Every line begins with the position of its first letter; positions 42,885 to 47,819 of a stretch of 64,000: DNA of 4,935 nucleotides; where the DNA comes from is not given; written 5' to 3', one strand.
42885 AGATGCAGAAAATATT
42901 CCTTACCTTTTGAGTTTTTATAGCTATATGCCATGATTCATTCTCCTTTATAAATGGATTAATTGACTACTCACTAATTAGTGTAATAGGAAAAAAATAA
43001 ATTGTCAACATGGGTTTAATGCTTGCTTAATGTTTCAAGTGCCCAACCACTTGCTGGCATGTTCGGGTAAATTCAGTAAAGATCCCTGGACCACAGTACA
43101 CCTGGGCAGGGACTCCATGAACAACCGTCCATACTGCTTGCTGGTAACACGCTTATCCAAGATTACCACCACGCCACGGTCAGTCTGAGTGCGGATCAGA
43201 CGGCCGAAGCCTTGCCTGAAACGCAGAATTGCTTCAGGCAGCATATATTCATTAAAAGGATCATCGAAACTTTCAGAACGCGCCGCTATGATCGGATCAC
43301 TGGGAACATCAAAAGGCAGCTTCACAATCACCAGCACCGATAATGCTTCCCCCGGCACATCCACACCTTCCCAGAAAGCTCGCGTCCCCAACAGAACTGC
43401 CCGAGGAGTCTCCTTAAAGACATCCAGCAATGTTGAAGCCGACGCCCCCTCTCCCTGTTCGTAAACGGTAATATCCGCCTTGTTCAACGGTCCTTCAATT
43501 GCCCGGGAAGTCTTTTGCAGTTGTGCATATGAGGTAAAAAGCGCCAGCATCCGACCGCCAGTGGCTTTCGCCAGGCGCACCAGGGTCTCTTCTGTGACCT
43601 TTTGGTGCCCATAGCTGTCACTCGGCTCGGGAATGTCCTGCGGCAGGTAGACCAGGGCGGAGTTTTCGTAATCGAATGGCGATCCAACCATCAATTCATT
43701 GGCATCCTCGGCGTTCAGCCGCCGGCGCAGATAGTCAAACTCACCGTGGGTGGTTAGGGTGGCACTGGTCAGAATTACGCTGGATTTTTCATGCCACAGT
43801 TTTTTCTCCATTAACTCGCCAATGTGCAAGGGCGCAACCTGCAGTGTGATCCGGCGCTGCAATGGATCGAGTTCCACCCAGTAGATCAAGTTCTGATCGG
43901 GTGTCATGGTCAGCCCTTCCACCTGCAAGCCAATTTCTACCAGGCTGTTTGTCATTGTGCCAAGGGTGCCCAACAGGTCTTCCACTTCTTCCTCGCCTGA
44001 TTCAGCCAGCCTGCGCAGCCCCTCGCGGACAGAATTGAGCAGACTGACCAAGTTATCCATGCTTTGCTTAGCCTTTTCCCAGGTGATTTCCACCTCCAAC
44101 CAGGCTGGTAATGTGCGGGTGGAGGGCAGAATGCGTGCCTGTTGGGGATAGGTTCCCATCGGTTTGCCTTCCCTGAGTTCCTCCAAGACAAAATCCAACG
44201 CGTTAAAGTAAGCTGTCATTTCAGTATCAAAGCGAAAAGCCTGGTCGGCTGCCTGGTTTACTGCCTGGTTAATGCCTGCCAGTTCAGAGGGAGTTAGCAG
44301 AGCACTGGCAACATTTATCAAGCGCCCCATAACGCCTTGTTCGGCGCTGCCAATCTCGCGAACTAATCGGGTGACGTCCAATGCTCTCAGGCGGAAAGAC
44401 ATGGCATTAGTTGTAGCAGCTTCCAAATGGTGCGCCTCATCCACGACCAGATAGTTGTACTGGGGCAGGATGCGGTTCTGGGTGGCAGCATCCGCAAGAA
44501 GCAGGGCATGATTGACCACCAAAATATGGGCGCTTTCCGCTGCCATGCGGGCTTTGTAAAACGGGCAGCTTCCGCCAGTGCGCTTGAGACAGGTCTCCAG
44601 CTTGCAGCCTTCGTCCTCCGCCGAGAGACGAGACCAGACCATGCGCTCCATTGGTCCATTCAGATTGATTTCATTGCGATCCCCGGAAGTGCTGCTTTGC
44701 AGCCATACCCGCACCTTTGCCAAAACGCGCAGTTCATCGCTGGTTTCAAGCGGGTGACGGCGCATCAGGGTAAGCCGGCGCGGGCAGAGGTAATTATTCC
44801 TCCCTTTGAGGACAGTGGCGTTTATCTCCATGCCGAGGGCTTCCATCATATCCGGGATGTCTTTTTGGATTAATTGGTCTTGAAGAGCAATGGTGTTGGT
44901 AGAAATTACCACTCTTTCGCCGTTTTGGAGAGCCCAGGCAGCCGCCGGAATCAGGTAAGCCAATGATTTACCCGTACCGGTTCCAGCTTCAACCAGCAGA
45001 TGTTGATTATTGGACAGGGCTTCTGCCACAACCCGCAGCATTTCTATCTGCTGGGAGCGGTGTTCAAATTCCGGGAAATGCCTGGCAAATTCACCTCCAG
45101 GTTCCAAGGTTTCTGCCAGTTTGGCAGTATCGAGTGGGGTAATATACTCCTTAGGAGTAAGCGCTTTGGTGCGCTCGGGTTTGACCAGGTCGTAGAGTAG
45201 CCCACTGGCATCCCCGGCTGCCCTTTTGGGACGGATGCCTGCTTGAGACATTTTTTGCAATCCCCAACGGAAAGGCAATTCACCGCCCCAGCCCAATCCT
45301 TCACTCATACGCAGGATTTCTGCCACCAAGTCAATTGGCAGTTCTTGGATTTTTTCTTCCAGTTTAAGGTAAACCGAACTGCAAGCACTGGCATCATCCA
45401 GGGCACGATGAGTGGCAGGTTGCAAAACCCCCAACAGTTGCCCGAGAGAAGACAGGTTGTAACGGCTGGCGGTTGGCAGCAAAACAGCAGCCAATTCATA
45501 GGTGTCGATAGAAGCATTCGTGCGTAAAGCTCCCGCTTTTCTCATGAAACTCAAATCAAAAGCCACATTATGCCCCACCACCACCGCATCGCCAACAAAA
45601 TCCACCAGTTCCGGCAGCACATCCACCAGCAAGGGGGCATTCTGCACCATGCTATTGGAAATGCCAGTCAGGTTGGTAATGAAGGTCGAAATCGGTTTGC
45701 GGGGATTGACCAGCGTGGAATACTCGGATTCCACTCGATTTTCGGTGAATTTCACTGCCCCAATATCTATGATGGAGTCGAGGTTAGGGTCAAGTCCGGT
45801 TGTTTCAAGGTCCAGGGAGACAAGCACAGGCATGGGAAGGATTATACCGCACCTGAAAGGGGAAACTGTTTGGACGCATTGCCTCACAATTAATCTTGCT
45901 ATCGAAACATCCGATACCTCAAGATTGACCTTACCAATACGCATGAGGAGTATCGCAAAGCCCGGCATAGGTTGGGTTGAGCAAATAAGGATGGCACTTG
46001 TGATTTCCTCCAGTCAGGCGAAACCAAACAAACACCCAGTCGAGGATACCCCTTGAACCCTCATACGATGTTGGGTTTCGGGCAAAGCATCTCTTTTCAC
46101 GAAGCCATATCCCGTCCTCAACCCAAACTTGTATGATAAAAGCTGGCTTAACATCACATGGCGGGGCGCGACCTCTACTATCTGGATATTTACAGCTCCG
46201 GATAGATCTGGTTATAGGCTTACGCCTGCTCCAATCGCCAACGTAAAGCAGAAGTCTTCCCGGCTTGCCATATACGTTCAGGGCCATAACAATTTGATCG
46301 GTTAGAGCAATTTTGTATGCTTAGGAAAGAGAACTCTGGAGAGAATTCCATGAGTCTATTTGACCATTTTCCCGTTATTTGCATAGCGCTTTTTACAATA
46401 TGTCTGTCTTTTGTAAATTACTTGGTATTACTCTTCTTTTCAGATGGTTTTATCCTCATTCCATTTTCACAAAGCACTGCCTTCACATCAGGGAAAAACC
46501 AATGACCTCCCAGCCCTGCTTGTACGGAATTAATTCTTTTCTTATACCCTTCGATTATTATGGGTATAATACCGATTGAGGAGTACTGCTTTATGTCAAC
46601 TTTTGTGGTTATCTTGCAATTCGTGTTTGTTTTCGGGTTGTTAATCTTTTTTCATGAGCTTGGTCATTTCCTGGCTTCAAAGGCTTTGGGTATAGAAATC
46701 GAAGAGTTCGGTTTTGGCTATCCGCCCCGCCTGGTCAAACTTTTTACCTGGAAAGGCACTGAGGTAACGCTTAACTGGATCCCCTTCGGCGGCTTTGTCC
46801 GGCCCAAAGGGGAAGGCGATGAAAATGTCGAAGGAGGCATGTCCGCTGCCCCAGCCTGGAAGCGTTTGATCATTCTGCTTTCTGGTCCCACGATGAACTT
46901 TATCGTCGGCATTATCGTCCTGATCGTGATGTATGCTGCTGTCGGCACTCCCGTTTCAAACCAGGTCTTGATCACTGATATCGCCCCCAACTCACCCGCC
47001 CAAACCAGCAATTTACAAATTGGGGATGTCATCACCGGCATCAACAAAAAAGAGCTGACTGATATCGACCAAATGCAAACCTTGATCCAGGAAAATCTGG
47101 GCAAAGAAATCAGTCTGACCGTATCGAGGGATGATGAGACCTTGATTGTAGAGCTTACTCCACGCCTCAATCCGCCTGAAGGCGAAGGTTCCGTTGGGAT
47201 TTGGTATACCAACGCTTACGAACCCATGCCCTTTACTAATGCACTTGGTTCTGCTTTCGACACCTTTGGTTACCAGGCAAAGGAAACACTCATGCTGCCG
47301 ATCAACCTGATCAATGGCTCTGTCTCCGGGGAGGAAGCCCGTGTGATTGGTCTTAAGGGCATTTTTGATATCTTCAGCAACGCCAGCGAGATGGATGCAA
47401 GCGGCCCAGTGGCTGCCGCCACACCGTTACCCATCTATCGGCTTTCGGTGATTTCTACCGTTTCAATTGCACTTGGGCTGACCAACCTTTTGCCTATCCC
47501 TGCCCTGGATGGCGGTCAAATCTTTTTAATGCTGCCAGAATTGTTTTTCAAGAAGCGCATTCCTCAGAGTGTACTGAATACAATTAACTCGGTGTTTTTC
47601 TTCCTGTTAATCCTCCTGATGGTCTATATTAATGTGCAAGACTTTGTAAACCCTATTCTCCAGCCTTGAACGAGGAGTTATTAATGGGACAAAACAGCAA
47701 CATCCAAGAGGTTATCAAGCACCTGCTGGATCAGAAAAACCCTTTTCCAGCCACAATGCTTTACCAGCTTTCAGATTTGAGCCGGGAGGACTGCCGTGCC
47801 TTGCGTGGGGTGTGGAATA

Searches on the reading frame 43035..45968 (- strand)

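Call 17: search_protein_families(library=pfam, proteins=[window:43035-45968:-])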
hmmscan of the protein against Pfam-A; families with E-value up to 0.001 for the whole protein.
window:43035-45968:- (977 aa): 6 families
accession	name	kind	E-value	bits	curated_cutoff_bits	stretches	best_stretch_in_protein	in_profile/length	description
PF13307.12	Helicase_C_2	-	7.9e-43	146.9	25.3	1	796-956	1-169/170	Helicase C-terminal domain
PF00929.31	RNase_T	-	1e-28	101.4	24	1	50-198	1-162/164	Exonuclease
PF00270.35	DEAD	-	1.4e-13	51.4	26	1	314-383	8-77/167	DEAD/DEAH box helicase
PF04851.21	ResIII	-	2.9e-09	37.5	22.5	1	301-369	2-71/164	Type III restriction enzyme, res subunit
PF06733.21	DEAD_2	-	2.2e-07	31.1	21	1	465-528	103-168/172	DEAD_2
PF01612.26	DNA_pol_A_exo1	-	0.00093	19.5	23.6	0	117-176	64-124/173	3'-5' exonuclease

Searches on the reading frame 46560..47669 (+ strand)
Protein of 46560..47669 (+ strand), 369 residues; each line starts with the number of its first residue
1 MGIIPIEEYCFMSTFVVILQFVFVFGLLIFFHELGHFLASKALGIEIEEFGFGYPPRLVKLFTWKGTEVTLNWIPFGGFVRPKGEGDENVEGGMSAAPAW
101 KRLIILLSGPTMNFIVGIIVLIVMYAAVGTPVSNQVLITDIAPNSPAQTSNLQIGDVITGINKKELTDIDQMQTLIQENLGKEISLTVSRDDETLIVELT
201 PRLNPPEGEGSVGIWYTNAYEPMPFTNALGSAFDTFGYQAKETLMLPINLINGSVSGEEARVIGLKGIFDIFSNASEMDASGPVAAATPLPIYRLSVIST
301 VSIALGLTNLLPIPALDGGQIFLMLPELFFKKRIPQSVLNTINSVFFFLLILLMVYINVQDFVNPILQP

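Call 15: find_encoding_contigs(protein=window:46560-47669:+, flank=2000, max_places=4)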
Protein window:46560-47669:+ (369 aa): no gene with exactly this product is on record in the collection.
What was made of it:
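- Tried and rejected: Exact look-up of one window protein (RseP-like, 46560-47669) found nothing on record (call 15).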

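Call 17: search_protein_families(library=pfam, proteins=[window:46560-47669:+])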
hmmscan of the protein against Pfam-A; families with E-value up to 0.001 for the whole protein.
window:46560-47669:+ (369 aa): 6 families
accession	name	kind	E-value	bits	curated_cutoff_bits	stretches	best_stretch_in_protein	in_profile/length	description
PF02163.28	Peptidase_M50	-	1.2e-44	152.8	27.2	1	21-353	2-221/221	Peptidase family M50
PF13180.12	PDZ_2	-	1.2e-10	41.9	27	1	132-199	10-78/80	PDZ domain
PF17820.7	PDZ_6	-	1.6e-10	41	27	1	138-190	2-54/54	PDZ domain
PF00595.29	PDZ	-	9.5e-08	32.8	23.2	1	134-188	25-80/81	PDZ domain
PF04495.20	GRASP55_65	-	1.8e-06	28.8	27.7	1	124-213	33-124/138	GRASP55/65 PDZ-like domain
PF19805.5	DUF6288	-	0.00027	20.7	26.3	1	135-181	2-44/402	Family of unknown function (DUF6288)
